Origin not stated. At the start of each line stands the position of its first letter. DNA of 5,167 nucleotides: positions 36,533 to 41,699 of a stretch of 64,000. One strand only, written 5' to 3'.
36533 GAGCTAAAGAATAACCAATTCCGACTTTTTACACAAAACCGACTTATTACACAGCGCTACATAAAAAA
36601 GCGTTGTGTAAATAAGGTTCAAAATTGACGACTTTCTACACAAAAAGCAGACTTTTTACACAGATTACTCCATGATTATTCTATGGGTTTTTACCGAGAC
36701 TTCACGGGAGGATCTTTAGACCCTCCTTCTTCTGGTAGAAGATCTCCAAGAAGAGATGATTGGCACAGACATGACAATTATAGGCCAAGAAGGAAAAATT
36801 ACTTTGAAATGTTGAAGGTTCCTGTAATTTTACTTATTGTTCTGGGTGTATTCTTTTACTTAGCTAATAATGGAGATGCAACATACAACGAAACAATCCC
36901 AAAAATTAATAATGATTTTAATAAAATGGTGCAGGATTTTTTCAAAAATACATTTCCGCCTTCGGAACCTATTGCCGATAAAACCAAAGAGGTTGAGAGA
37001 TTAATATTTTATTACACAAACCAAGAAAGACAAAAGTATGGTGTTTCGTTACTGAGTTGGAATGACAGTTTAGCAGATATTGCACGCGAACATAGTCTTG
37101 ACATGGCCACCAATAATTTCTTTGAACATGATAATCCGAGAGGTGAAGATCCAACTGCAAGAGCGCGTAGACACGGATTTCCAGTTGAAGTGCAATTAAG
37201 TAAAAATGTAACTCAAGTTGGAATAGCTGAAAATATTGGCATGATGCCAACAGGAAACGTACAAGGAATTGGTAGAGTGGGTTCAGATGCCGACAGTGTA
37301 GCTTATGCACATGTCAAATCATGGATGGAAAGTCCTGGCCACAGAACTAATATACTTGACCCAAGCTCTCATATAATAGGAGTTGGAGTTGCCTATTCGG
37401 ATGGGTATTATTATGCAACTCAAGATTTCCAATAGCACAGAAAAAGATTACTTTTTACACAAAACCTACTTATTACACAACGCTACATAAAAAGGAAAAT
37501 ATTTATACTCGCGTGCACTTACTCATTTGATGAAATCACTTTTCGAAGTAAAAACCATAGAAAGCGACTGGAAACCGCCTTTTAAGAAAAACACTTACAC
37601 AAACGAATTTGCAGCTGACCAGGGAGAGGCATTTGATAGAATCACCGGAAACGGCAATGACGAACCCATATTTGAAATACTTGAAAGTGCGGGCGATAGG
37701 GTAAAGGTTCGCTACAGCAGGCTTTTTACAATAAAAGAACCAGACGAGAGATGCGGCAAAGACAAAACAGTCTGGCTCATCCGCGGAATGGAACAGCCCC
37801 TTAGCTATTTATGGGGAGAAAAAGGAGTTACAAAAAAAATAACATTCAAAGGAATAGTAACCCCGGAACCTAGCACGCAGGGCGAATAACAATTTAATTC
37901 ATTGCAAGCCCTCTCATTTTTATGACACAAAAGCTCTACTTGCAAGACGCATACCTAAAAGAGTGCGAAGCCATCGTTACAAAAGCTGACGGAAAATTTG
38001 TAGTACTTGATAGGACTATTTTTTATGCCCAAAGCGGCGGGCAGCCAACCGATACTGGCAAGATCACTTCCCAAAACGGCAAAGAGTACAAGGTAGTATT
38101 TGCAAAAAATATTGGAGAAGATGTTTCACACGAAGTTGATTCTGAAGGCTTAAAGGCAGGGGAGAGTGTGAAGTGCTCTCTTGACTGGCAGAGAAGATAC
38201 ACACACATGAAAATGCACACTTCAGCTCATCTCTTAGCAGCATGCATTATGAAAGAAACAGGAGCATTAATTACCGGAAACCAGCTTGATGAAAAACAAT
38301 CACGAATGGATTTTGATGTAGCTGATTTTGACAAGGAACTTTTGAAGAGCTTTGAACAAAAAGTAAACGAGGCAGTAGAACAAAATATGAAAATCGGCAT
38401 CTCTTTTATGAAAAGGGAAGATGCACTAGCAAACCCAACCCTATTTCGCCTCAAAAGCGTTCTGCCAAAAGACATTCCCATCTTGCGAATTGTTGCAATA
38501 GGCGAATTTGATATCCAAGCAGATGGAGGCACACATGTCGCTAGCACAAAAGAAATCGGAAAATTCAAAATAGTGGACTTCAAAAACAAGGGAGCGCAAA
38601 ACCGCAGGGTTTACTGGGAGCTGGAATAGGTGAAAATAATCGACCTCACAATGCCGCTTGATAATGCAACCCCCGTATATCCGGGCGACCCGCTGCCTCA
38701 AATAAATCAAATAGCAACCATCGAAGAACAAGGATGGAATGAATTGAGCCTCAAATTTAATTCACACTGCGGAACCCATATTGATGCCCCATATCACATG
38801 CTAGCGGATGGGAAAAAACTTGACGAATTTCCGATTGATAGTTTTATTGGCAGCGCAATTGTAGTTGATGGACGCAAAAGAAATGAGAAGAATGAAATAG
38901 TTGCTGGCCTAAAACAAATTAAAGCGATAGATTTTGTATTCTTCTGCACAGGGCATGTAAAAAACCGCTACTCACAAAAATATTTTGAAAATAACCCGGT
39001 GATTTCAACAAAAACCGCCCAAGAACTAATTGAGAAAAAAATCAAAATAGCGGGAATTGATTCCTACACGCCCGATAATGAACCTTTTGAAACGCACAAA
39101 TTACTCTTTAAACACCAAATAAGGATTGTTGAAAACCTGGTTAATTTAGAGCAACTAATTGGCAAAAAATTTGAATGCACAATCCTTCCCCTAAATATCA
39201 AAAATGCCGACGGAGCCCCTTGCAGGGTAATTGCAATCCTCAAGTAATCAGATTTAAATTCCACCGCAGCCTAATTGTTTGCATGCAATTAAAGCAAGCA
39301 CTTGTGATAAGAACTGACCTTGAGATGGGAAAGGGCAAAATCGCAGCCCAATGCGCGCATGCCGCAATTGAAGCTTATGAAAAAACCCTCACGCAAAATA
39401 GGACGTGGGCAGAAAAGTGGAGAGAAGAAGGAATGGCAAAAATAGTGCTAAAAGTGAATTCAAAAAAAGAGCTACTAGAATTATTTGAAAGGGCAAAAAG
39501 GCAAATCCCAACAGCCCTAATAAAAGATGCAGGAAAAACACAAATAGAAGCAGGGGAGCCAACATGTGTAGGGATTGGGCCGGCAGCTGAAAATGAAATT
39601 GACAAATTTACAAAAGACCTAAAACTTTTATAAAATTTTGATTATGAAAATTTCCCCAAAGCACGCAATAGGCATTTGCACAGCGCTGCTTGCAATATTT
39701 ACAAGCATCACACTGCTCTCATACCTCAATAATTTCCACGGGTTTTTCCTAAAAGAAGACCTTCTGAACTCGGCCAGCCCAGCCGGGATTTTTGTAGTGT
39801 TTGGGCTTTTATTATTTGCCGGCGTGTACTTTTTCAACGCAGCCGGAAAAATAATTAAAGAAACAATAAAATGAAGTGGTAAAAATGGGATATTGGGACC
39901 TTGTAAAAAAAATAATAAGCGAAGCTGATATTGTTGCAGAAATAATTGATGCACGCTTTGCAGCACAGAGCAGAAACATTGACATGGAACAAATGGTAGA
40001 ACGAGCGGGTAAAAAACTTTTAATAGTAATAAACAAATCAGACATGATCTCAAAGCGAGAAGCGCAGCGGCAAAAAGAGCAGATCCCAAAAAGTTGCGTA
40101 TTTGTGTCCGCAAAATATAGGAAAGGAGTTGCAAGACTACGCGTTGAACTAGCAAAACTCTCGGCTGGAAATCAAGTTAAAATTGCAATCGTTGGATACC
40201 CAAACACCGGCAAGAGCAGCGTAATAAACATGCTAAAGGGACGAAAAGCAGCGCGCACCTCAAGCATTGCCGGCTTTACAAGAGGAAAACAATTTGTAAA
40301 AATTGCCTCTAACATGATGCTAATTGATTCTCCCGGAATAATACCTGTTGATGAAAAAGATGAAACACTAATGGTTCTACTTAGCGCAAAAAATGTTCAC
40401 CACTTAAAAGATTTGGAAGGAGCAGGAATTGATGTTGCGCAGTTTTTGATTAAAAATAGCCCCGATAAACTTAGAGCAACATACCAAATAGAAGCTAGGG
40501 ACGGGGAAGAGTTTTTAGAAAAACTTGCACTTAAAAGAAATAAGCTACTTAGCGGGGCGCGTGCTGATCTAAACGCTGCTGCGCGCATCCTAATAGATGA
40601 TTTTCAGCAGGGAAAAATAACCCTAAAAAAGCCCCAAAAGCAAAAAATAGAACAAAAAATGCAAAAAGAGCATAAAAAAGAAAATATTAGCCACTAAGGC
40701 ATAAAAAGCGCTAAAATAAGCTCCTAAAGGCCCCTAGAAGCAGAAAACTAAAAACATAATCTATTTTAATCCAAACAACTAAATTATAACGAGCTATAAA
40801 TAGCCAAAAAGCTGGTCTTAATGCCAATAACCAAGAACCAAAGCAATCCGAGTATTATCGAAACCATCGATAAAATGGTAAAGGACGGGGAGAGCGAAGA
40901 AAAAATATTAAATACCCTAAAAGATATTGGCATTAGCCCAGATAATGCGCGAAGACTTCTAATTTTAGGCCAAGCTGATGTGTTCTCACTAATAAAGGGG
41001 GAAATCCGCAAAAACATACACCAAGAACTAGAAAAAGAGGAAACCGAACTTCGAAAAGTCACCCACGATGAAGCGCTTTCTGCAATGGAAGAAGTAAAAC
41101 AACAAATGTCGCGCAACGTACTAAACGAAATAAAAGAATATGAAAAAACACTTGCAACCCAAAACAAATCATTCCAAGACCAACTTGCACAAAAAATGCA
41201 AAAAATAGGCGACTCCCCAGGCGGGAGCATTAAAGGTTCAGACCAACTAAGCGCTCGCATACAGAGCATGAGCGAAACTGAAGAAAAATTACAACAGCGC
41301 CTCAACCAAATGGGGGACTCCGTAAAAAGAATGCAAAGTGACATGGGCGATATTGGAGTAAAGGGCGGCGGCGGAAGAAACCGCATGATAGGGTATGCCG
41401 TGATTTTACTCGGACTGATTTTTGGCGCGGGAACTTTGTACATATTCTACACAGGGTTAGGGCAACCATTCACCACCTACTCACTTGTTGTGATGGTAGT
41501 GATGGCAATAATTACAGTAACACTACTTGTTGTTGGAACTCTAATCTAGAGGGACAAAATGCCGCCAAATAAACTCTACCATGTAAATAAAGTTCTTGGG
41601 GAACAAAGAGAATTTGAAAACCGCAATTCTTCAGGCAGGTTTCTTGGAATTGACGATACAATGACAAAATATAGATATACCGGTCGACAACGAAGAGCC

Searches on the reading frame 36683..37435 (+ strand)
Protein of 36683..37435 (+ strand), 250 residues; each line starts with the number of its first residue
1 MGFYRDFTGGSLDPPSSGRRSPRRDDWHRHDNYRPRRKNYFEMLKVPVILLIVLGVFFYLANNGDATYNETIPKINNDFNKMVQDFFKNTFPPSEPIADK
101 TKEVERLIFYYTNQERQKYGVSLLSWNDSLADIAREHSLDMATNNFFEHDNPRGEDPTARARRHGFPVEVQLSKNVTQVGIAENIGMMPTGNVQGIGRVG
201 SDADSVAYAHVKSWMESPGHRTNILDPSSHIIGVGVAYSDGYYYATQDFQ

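Call 30: search_protein_families(library=pfam, proteins=[window:36683-37435:+], max_evalue=0.001)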
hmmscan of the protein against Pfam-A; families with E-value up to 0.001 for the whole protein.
window:36683-37435:+ (250 aa): 1 family
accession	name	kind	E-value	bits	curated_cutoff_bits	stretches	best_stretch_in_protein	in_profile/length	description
PF00188.32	CAP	-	3.1e-23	83.3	21.1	1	110-249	2-117/117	Cysteine-rich secretory protein family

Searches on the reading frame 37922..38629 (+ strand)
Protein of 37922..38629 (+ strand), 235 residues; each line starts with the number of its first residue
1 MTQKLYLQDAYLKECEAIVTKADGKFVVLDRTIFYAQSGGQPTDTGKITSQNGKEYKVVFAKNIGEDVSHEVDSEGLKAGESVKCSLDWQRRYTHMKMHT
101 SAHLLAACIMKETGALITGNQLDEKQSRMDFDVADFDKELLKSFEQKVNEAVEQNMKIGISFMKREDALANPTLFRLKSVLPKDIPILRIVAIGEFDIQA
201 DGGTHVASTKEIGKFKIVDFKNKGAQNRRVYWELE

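Call 30: search_protein_families(library=pfam, proteins=[window:37922-38629:+], max_evalue=0.001)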
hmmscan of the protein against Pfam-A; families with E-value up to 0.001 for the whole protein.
window:37922-38629:+ (235 aa): 2 families
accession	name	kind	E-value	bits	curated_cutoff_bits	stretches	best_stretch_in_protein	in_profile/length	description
PF07973.19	tRNA_SAD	-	2e-15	56.9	24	1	188-231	1-44/44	Threonyl and Alanyl tRNA synthetase second additional domain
PF01411.24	tRNA-synt_2c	-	6.8e-14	51.7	30.3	1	13-91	473-552/552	tRNA synthetases class II (A)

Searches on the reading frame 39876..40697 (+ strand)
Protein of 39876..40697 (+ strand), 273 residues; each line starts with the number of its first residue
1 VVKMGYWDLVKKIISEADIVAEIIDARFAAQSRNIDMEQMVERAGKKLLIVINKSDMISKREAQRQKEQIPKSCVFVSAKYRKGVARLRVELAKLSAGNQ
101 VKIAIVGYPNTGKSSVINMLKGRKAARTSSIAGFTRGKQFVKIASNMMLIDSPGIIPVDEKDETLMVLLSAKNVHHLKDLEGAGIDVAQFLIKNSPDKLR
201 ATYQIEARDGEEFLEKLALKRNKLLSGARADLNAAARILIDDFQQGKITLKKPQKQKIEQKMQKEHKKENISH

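Call 30: search_protein_families(library=pfam, proteins=[window:39876-40697:+], max_evalue=0.001)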
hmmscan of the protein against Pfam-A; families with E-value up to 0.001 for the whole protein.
window:39876-40697:+ (273 aa): 6 families
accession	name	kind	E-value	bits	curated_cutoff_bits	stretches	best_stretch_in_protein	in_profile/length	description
PF01926.29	MMR_HSR1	-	1.2e-18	67.7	21.9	1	102-174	1-73/113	50S ribosome-binding GTPase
PF03193.22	RsgA_GTPase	-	3.3e-11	43.8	30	1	40-156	48-169/174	RsgA GTPase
PF02421.24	FeoB_N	-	1.8e-10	41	27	1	102-158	2-60/156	Ferrous iron transport protein B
PF00350.29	Dynamin_N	-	1e-07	32.5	27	0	103-130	1-28/168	Dynamin family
PF16897.10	MMR_HSR1_Xtn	-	0.00011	22.6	35.2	1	9-89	19-97/106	C-terminal region of MMR_HSR1 domain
PF00009.33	GTP_EFTU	-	0.00038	20.5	26.5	0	8-75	84-151/188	Elongation factor Tu GTP binding domain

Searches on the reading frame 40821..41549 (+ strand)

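Call 30: search_protein_families(library=pfam, proteins=[window:40821-41549:+], max_evalue=0.001)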
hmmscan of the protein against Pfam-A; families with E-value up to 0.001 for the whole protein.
window:40821-41549:+ (242 aa): 1 family
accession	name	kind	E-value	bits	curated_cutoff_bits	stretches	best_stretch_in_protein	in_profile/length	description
PF20990.2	DUF2207_C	-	0.00067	19.9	33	0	104-237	63-183/247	Predicted membrane protein (DUF2207) C-terminal domain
